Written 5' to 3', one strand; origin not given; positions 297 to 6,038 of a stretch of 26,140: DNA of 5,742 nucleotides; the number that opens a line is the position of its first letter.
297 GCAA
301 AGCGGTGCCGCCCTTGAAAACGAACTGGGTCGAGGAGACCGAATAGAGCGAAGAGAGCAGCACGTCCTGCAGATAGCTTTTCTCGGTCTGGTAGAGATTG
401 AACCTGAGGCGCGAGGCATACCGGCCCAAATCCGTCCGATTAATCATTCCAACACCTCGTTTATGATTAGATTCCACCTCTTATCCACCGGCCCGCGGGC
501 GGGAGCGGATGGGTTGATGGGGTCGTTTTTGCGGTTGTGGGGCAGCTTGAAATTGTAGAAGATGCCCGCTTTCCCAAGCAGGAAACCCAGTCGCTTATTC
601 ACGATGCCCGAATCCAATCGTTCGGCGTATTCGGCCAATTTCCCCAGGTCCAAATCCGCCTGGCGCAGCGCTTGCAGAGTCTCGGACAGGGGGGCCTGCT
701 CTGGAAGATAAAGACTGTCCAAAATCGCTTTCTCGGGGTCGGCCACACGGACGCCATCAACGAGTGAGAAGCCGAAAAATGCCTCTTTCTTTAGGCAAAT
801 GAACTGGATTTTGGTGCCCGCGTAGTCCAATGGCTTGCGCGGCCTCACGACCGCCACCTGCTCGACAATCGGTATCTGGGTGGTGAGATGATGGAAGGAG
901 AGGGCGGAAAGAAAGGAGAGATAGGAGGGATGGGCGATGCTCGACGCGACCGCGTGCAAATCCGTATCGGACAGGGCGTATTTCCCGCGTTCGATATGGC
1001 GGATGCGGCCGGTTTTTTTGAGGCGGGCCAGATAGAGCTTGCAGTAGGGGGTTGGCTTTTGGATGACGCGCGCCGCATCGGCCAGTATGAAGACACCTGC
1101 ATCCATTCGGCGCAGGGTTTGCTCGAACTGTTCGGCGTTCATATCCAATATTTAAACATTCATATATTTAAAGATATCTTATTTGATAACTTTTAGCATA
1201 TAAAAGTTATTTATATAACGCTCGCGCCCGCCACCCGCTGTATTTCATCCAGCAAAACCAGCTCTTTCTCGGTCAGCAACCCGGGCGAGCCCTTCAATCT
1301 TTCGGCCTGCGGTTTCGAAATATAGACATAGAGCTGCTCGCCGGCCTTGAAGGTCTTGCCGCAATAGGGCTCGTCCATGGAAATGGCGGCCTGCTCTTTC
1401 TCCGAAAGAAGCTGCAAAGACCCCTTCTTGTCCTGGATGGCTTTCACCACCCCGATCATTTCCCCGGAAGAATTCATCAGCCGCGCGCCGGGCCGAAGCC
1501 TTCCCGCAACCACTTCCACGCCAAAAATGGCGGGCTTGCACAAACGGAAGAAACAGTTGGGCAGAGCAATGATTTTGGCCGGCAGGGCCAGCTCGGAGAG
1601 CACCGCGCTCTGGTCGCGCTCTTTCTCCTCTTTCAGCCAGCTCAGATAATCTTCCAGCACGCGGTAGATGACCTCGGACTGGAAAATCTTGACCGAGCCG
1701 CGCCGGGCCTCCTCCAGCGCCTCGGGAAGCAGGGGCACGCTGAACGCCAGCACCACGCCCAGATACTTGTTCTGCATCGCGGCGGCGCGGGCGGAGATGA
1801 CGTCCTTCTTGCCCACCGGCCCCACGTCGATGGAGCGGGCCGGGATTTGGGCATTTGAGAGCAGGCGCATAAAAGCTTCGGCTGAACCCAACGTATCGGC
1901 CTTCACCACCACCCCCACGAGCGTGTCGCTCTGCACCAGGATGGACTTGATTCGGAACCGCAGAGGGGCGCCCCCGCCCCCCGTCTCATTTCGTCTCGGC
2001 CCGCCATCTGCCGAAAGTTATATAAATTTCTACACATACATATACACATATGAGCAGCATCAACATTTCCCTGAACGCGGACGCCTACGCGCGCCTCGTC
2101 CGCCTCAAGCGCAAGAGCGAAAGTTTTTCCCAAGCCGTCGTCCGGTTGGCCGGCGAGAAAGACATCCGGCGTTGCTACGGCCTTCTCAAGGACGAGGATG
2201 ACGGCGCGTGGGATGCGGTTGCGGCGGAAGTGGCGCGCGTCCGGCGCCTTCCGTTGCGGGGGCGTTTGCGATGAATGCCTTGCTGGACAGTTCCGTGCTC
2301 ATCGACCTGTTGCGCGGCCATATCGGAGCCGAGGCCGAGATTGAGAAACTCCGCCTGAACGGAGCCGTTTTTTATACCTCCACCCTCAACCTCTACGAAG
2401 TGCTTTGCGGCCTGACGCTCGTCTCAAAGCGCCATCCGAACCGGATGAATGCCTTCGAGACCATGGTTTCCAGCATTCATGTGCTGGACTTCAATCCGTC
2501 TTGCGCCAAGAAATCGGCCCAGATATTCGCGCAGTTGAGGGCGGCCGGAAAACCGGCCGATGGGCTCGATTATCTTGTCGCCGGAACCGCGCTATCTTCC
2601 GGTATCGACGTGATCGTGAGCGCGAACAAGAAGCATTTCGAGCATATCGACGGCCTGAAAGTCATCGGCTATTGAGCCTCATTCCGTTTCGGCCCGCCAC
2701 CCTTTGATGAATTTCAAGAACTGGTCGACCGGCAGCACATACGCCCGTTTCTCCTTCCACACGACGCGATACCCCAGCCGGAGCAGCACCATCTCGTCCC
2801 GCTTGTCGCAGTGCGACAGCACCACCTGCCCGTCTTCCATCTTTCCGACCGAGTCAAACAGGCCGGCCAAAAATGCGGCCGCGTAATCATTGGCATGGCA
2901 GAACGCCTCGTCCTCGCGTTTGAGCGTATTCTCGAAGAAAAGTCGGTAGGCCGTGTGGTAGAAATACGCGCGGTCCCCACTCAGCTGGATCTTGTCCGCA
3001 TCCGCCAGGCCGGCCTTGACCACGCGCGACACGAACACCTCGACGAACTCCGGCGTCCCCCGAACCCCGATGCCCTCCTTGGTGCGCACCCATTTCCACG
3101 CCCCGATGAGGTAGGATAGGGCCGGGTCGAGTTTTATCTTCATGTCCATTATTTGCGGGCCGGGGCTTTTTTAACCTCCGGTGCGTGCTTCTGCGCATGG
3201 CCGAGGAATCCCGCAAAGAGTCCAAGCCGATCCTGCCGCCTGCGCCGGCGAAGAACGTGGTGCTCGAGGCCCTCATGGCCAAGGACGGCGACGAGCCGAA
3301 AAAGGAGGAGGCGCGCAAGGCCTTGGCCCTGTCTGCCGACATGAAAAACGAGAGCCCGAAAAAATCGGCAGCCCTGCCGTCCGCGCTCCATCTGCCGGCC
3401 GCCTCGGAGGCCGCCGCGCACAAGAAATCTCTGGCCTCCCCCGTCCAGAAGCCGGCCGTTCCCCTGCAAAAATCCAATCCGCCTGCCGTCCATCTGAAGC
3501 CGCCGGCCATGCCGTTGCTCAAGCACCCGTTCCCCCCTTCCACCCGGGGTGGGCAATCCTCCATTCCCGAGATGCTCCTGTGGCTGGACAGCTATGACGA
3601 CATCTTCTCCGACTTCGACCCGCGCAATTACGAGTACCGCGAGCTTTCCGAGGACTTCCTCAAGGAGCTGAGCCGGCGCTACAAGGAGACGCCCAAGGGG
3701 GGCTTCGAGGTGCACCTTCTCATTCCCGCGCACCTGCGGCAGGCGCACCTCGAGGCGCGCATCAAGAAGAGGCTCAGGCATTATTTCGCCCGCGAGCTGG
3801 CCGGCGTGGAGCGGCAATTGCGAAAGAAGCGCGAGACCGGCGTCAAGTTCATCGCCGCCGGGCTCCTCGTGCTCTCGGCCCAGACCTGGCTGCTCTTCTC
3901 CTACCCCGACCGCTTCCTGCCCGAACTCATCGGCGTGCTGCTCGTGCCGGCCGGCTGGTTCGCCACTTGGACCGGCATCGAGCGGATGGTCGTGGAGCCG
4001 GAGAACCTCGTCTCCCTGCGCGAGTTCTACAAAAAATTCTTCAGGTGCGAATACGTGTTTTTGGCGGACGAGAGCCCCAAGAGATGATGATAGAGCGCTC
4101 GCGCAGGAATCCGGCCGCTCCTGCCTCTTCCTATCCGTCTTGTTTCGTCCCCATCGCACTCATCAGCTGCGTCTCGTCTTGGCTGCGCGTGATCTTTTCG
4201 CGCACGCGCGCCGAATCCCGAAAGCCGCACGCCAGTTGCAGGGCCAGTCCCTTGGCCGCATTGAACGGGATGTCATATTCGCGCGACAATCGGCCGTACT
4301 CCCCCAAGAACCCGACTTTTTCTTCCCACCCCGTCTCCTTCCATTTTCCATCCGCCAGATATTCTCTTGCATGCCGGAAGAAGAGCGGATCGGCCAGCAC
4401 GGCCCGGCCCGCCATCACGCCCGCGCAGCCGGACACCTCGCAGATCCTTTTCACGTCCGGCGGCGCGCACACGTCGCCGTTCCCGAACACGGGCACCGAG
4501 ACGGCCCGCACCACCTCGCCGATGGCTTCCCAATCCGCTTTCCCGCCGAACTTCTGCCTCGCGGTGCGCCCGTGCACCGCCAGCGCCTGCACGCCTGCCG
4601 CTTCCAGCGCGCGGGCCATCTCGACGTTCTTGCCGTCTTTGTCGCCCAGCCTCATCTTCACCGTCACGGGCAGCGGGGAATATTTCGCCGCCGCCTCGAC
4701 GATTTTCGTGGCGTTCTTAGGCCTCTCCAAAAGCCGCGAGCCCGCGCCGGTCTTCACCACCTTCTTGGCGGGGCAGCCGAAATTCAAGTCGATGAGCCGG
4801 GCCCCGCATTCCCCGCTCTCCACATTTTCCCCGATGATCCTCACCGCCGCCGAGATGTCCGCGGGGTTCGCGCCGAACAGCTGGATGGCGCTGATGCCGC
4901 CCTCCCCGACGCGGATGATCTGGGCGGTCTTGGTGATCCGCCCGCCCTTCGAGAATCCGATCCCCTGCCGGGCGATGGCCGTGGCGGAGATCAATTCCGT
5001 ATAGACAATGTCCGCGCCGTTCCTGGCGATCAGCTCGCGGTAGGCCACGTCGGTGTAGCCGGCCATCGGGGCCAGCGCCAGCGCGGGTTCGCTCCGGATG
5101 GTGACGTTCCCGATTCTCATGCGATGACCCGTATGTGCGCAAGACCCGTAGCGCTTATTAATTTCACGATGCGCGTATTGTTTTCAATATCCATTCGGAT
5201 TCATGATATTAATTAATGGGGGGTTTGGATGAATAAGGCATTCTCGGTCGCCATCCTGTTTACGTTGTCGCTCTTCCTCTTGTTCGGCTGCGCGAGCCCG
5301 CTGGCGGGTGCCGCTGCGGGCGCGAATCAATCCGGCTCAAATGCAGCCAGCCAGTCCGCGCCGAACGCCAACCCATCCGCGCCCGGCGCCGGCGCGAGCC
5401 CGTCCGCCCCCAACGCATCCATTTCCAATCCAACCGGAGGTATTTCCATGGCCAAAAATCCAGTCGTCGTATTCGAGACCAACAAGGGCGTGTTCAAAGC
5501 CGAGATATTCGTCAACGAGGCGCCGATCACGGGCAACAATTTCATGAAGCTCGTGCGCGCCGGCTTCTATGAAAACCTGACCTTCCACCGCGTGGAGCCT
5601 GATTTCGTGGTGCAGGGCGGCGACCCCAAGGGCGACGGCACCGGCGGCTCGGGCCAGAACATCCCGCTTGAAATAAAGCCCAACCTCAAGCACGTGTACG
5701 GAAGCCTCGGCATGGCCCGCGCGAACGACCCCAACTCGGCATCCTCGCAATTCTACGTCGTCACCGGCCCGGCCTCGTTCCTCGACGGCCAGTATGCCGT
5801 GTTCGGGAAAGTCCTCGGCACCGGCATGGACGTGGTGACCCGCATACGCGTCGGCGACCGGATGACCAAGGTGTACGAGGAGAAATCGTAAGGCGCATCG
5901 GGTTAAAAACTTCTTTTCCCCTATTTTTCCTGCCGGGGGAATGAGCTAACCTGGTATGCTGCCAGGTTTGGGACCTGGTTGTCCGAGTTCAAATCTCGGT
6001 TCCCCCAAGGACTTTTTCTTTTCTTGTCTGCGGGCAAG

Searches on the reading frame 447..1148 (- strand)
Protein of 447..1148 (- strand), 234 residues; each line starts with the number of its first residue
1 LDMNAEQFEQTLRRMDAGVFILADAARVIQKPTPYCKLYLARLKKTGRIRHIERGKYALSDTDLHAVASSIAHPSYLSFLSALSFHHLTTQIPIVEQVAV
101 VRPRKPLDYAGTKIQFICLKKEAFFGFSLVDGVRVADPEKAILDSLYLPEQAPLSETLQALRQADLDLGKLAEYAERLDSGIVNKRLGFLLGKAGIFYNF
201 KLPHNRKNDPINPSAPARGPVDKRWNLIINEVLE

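Call 69: search_protein_families(library=pfam, proteins=[window:447-1148:-], max_evalue=0.001)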
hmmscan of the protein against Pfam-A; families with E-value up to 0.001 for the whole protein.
window:447-1148:- (234 aa): 1 family
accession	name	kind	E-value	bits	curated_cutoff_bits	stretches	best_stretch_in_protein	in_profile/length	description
PF09407.15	AbiEi_1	-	1.4e-05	25.8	22.2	1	69-192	12-141/142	AbiEi antitoxin C-terminal domain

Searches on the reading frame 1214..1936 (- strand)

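Call 69: search_protein_families(library=pfam, proteins=[window:1214-1936:-], max_evalue=0.001)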
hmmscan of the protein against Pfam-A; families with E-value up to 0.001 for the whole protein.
window:1214-1936:- (241 aa): 2 families
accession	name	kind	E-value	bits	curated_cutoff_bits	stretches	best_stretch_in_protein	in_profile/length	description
PF14578.12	GTP_EFTU_D4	-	1.6e-21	76.4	23.8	1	119-203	2-86/86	Elongation factor Tu domain 4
PF11987.13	IF-2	-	8.1e-15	55.2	27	1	7-97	27-116/117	Translation-initiation factor 2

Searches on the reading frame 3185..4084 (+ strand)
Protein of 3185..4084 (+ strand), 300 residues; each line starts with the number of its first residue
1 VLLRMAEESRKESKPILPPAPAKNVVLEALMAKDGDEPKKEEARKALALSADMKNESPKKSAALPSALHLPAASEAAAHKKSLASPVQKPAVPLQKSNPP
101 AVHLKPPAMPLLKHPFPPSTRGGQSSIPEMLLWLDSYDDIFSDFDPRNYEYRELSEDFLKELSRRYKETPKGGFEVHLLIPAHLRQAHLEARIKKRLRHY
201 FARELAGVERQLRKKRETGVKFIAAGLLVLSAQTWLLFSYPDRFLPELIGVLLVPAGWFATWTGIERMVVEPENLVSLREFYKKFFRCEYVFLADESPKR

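Call 5: search_protein_families(library=pfam, proteins=[window:3185-4084:+], max_evalue=1)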
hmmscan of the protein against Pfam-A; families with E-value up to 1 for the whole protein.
window:3185-4084:+ (300 aa): 1 family
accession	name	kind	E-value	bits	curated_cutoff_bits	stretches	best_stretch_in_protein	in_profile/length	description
PF12872.13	OST-HTH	-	0.17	12.2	23.8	1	140-164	33-57/71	OST-HTH/LOTUS domain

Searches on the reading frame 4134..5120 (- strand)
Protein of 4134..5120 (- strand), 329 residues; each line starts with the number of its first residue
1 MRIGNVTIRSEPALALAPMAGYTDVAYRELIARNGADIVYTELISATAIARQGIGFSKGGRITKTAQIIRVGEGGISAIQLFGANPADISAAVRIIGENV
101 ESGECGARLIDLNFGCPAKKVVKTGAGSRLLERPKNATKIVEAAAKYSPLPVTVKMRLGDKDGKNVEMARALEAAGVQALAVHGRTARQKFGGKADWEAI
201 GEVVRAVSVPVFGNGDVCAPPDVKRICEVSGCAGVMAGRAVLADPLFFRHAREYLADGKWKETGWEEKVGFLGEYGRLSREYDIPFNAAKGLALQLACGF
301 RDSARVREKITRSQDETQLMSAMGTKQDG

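Call 5: search_protein_families(library=pfam, proteins=[window:4134-5120:-], max_evalue=1)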
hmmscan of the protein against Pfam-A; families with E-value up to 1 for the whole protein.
window:4134-5120:- (329 aa): 3 families
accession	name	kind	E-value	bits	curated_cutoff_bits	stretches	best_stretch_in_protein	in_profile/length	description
PF01207.24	Dus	-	8.5e-63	212.8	20.4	1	16-318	2-297/311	Dihydrouridine synthase (Dus)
PF14272.11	Gly_rich_SFCGS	-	0.056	13.9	27.3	1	154-193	1-40/114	Glycine-rich SFCGS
PF01070.24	FMN_dh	-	0.13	11.7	24.9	1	165-242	228-306/350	FMN-dependent dehydrogenase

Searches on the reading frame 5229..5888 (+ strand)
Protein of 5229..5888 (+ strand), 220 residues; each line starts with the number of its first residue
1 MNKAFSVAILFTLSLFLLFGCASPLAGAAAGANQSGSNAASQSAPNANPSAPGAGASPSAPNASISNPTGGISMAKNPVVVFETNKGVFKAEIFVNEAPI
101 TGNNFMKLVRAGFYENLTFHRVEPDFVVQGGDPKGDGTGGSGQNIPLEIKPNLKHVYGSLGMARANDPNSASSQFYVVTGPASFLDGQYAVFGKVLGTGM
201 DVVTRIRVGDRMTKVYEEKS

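Call 5: search_protein_families(library=pfam, proteins=[window:5229-5888:+], max_evalue=1)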
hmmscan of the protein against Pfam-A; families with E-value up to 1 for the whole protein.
window:5229-5888:+ (220 aa): 1 family
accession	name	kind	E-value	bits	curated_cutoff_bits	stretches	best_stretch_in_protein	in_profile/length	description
PF00160.26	Pro_isomerase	-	1.1e-43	149.6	21.7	1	80-210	2-141/159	Cyclophilin type peptidyl-prolyl cis-trans isomerase/CLD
